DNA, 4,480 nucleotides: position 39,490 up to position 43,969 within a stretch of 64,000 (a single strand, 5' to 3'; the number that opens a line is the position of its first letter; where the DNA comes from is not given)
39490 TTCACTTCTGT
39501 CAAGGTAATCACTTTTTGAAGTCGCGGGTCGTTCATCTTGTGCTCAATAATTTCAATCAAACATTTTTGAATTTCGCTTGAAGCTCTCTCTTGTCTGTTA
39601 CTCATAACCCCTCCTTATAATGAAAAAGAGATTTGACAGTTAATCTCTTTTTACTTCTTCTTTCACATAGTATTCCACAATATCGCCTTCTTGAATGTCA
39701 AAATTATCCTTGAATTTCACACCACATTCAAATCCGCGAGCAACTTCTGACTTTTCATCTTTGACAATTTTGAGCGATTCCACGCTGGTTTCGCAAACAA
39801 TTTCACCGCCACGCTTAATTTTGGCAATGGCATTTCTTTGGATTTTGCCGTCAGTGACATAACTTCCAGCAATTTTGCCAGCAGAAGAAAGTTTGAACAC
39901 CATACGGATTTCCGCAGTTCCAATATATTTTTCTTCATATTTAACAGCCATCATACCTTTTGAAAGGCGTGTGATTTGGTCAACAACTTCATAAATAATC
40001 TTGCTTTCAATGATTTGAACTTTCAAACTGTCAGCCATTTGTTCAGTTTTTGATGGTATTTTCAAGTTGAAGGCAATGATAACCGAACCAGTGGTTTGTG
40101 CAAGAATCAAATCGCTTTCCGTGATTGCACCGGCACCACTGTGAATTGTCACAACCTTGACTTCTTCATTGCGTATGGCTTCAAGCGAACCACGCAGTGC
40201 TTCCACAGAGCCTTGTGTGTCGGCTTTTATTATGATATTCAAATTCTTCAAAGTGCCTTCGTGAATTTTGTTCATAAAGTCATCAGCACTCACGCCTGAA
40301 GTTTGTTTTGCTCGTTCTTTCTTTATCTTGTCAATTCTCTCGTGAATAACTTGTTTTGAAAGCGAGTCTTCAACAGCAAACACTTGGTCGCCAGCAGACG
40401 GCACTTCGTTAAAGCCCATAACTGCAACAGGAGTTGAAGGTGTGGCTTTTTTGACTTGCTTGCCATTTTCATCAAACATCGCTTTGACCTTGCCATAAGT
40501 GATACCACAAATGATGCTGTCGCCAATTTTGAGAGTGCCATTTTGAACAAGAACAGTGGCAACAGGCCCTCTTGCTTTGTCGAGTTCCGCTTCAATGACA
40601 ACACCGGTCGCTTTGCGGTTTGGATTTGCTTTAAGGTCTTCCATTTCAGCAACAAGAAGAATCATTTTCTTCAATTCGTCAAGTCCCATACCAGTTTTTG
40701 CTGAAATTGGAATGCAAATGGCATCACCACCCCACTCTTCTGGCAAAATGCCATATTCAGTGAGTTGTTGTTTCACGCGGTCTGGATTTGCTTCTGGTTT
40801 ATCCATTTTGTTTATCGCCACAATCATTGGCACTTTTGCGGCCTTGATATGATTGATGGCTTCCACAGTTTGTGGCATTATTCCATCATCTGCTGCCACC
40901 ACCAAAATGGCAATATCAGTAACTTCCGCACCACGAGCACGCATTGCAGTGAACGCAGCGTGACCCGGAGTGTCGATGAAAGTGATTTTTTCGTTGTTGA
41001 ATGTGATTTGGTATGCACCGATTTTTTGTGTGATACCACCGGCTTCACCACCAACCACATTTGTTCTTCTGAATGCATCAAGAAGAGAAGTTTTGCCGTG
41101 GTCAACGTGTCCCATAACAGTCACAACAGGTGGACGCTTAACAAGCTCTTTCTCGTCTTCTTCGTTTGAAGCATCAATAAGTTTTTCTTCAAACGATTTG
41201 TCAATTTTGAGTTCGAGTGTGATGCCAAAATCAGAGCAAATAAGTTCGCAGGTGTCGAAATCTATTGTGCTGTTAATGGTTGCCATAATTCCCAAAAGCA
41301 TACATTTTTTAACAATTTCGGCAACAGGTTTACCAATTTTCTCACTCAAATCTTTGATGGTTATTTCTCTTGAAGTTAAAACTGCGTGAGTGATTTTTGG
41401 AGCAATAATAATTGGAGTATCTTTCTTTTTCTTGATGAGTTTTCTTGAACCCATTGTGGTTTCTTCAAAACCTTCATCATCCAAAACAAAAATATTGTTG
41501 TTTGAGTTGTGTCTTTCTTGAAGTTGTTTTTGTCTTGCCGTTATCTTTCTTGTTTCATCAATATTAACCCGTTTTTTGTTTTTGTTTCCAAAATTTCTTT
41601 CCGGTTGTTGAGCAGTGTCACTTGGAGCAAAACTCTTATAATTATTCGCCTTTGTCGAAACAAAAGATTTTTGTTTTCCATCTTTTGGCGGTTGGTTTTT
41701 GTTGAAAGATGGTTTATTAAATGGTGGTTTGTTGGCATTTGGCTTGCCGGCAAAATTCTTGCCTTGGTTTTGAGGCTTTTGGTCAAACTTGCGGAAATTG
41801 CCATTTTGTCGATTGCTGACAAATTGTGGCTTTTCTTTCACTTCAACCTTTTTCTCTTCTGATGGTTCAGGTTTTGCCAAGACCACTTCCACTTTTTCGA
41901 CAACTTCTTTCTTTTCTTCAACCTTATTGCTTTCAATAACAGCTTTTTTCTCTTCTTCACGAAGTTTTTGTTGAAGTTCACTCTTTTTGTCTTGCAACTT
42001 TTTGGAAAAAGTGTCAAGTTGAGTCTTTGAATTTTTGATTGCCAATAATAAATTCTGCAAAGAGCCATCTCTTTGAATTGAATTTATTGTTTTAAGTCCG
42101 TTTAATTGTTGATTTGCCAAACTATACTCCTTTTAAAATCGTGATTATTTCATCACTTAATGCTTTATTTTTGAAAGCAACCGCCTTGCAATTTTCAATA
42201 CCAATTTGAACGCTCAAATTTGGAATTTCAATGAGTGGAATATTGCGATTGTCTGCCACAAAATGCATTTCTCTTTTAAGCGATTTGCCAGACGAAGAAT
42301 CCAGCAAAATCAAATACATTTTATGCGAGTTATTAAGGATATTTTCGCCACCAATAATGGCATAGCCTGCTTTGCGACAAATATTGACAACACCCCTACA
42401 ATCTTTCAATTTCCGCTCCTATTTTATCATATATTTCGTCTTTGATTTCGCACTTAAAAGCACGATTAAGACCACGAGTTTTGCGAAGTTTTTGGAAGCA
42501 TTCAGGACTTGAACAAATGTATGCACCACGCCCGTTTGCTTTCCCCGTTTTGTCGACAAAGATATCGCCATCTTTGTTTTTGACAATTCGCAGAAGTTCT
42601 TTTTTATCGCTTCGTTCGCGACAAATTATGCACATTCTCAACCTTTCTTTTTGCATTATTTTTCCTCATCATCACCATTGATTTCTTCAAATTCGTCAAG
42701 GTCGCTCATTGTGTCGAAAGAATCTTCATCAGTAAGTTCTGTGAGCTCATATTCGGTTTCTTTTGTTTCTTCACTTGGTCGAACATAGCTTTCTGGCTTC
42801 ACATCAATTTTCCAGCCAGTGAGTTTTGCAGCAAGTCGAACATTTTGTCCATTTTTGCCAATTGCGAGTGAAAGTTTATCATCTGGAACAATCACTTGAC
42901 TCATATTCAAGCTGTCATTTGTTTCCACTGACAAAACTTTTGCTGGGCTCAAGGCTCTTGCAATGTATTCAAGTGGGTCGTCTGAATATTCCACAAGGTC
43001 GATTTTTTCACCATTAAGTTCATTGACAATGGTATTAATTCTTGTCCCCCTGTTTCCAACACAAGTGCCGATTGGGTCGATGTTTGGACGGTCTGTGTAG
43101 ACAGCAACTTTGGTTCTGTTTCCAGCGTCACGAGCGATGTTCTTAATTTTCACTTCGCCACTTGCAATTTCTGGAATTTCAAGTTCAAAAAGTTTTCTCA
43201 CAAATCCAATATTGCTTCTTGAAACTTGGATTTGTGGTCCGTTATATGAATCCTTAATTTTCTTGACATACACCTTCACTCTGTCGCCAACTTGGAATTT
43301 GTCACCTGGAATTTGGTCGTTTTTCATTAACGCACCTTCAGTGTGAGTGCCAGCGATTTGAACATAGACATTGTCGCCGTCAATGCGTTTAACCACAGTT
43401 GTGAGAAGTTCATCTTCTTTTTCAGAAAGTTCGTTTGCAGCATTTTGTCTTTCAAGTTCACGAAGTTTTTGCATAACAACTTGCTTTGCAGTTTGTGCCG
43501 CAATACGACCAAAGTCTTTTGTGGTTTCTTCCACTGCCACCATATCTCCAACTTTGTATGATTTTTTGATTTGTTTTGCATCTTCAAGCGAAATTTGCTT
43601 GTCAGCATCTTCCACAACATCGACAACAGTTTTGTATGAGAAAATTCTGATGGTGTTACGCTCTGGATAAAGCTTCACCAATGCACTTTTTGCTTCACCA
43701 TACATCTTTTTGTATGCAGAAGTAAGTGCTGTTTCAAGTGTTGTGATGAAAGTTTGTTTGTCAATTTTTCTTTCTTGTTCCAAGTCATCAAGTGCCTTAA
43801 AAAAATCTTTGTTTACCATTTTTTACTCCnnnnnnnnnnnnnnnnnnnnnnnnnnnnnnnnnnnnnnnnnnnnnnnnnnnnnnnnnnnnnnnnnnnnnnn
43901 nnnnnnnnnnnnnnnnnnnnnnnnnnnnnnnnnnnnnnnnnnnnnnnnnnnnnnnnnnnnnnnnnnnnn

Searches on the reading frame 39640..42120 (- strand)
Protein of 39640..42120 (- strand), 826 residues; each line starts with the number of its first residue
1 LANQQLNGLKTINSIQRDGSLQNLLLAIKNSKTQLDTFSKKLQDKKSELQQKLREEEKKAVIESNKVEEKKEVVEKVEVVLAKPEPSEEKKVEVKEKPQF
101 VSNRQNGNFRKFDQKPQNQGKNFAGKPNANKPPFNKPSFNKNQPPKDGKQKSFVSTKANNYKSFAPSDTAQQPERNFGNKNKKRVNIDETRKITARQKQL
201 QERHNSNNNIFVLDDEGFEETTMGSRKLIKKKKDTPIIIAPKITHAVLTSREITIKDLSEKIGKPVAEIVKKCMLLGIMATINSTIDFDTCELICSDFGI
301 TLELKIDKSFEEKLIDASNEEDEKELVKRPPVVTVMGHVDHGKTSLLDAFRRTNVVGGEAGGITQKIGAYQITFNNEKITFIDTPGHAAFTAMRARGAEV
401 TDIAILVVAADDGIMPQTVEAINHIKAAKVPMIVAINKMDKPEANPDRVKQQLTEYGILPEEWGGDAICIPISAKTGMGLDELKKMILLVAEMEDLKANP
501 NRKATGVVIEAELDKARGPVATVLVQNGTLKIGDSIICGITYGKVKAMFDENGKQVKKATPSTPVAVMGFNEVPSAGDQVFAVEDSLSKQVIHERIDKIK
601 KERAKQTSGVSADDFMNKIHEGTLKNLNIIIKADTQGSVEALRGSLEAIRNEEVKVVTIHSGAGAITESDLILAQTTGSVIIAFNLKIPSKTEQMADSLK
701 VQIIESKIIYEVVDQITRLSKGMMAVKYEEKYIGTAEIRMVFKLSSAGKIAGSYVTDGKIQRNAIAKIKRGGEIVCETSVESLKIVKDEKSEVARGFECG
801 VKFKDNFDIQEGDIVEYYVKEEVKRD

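Call 14: search_protein_families(library=pfam, proteins=[window:39640-42120:-], max_evalue=0.01)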
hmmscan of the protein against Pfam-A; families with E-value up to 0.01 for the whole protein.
window:39640-42120:- (826 aa): 9 families
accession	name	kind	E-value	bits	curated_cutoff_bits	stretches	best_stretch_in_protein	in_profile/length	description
PF11987.13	IF-2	-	1.3e-35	122.2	27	1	602-716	2-116/117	Translation-initiation factor 2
PF00009.33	GTP_EFTU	-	2.4e-35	122.2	26.5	1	332-489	5-184/188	Elongation factor Tu GTP binding domain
PF22042.2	EF-G_D2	-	3.7e-29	101.1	27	1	503-581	1-82/84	Elongation factor G domain 2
PF04760.21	IF2_N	-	6.1e-16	58.4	25.3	1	252-300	3-52/53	Translation initiation factor IF-2, N-terminal region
PF01926.29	MMR_HSR1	-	2.6e-10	40.9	21.9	1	333-438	2-113/113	50S ribosome-binding GTPase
PF02421.24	FeoB_N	-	2.8e-06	27.4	27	1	333-486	3-155/156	Ferrous iron transport protein B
PF00025.27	Arf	-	0.00095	19.1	22.3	1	335-484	19-167/174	ADP-ribosylation factor family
PF08477.19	Roc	-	0.0029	18.3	27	0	333-440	2-119/119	Ras of Complex, Roc, domain of DAPkinase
PF16897.10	MMR_HSR1_Xtn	-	0.0033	17.8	35.2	0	430-487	56-100/106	C-terminal region of MMR_HSR1 domain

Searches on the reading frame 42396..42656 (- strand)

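Call 69: search_protein_families(library=pfam, proteins=[window:42396-42656:-], max_evalue=0.001)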
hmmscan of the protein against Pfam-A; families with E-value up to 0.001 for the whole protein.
window:42396-42656:- (86 aa): 2 families
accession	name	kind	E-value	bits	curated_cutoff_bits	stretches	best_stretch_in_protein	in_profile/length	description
PF04296.18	YlxR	-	3.4e-32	110.6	26.9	1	7-79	1-73/75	Protein of unknown function (DUF448)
PF16571.11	FBP_C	-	0.0005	20.1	27.2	1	3-64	70-127/155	FBP C-terminal treble-clef zinc-finger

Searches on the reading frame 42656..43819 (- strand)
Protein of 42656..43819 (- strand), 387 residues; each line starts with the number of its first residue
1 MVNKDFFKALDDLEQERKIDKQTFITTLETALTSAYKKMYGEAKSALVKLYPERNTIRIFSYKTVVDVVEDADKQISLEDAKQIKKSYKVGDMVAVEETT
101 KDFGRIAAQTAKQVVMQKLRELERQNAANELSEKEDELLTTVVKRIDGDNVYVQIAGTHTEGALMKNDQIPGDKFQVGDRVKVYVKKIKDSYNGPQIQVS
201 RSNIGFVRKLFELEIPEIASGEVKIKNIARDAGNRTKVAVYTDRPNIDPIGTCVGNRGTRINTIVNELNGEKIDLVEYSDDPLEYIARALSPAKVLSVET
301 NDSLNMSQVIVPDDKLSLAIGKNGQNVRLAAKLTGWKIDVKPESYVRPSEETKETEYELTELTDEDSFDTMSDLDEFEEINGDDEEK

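Call 69: search_protein_families(library=pfam, proteins=[window:42656-43819:-], max_evalue=0.001)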
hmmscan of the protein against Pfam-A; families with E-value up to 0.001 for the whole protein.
window:42656-43819:- (387 aa): 6 families
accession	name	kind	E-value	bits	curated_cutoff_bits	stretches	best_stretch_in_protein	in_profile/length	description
PF08529.16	NusA_N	-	5.6e-38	130.3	23.8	1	5-125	1-119/119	NusA N-terminal domain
PF13184.12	KH_5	-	4.9e-32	110.3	27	1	232-299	1-68/69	NusA-like KH domain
PF23095.1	KH_NusA_C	-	3.1e-05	24.3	34.2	1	315-340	9-34/59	Transcription termination/antitermination protein NusA, KH domain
PF00575.29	S1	-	3.4e-05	24.6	22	1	134-197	3-71/74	S1 RNA binding domain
PF00013.35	KH_1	-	9e-05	22.6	21.5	0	308-344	3-40/66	KH domain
PF07650.23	KH_2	-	0.00081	19.6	22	0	284-338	4-58/78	KH domain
